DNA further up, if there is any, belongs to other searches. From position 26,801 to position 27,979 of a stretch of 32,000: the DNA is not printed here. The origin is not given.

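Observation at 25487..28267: rtcB, a COG0523 G3E GTPase and archease form a tightly coupled three-gene unit, suggesting a dedicated metallochaperone for an RNA ligase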

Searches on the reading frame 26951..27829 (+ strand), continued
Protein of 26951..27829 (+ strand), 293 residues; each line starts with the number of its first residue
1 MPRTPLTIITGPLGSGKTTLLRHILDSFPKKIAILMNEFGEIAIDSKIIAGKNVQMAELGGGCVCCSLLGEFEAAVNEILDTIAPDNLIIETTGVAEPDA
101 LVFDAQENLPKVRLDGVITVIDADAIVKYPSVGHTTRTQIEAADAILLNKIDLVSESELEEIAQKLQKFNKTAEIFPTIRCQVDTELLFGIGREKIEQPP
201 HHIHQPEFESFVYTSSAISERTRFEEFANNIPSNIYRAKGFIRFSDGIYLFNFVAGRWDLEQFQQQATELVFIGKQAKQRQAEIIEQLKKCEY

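Call 80: predict_structure(alignment_id=A6)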
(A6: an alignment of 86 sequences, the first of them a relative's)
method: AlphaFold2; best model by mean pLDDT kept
length: 437 residues; sequences in the alignment: 86
mean_pLDDT: 80.0   pTM: 0.57
mean pLDDT of the five models: 80.0, 77.8, 76.7, 76.4, 75.3
residues with pLDDT >= 90: 124; 70-90: 221; 50-70: 71; < 50: 21
segments of 3 or more residues with pLDDT < 50: 61-68, 197-206
pLDDT, mean of each block of 10 residues (from residue 1): 80 83 85 77 61 57 46 75 86 70 74 88 89 78 93 93 94 93 85 52 52 88 90 84 86 85 85 84 91 76 75 89 87 61 83 93 87 78 92 84 63 74 87 86
secondary structure, 60 per line:
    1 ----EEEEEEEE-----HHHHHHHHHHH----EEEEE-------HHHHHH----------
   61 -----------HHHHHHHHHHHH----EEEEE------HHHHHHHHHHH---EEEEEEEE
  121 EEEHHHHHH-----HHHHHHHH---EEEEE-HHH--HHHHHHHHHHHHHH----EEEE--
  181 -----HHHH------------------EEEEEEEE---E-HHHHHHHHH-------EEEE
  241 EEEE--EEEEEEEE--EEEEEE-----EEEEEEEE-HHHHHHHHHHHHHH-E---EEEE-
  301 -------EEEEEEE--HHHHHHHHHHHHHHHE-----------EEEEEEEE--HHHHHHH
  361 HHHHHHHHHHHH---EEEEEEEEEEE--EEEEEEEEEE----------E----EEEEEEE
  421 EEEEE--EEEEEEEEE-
elements in order: E5-12 H18-28 E33-37 H45-50 H72-83 E88-92 H99-109 E113-123 H124-129 H135-142 E146-150 H157-170 E175-178 H186-189 E208-215 H221-229 E237-244 E247-254 E257-262 E268-275 H277-290 E296-299 E308-314 H317-331 E344-351 H354-372 E376-386 E389-398 E414-425 E428-436

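Call 82: search_protein_families(library=padloc, proteins=[window:26951-27829:+], max_evalue=0.001)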
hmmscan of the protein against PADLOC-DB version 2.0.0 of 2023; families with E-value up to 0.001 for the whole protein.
window:26951-27829:+ (293 aa): 1 family
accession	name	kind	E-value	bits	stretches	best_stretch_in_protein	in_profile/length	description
PDLC04140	mad8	-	3.6e-05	21.4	1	2-31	25-54/314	mads_8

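Call 87: find_encoding_contigs(protein=P0296, flank=5000, max_places=2)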
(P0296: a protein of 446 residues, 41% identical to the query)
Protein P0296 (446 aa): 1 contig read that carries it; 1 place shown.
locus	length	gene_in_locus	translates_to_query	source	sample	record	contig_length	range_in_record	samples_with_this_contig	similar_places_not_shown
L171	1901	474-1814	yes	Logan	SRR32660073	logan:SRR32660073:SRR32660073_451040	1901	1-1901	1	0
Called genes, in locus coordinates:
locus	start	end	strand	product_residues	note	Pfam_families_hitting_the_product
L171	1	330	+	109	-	?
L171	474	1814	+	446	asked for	PF02492:cobW, PF07683:CobW_C, PF01951:Archease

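Call 88: find_encoding_contigs(protein=P0273, flank=5000, max_places=2)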
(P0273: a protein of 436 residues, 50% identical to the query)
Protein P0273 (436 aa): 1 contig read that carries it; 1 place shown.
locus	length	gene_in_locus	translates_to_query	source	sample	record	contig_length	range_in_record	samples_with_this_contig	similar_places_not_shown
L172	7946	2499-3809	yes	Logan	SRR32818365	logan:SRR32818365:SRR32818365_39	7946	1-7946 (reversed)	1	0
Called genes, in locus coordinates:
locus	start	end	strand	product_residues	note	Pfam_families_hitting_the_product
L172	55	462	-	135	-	PF02077:SURF4, PF07291:MauE (weak), PF07681:DoxX, PF05514:HR_lesion (weak)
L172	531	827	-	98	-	PF05532:CsbD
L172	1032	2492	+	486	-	PF01139:RtcB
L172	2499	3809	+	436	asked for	PF02492:cobW, PF07683:CobW_C, PF01951:Archease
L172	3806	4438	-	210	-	-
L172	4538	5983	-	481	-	PF07228:SpoIIE (faint), PF00481:PP2C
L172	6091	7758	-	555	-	-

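Call 89: find_encoding_contigs(protein=P0356, flank=5000, max_places=2)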
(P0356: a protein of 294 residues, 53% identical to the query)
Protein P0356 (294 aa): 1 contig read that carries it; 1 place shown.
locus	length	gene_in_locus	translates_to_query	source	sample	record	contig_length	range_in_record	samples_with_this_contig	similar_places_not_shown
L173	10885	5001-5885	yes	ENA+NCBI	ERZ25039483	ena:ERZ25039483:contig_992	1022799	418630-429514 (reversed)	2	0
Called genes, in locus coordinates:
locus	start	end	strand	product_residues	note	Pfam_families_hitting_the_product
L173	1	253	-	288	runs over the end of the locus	PF03881:Fructosamin_kin, PF01636:APH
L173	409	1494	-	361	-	PF00180:Iso_dh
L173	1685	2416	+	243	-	PF01569:PAP2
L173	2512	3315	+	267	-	PF13646:HEAT_2 (faint), PF06685:DUF1186, PF03130:HEAT_PBS (faint)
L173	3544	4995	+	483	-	PF01139:RtcB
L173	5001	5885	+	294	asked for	PF02492:cobW, PF07683:CobW_C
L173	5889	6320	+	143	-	PF01951:Archease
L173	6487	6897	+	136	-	-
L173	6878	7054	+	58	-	-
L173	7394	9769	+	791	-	PF14559:TPR_19, PF13414:TPR_11, PF13414:TPR_11, PF13414:TPR_11, PF00515:TPR_1, PF13424:TPR_12, PF13414:TPR_11, PF13431:TPR_17, +33 more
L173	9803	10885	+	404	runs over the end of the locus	PF13414:TPR_11, PF13432:TPR_16, PF00515:TPR_1, PF07719:TPR_2, PF13414:TPR_11, PF13424:TPR_12 (weak), PF07719:TPR_2 (weak), PF13432:TPR_16, +22 more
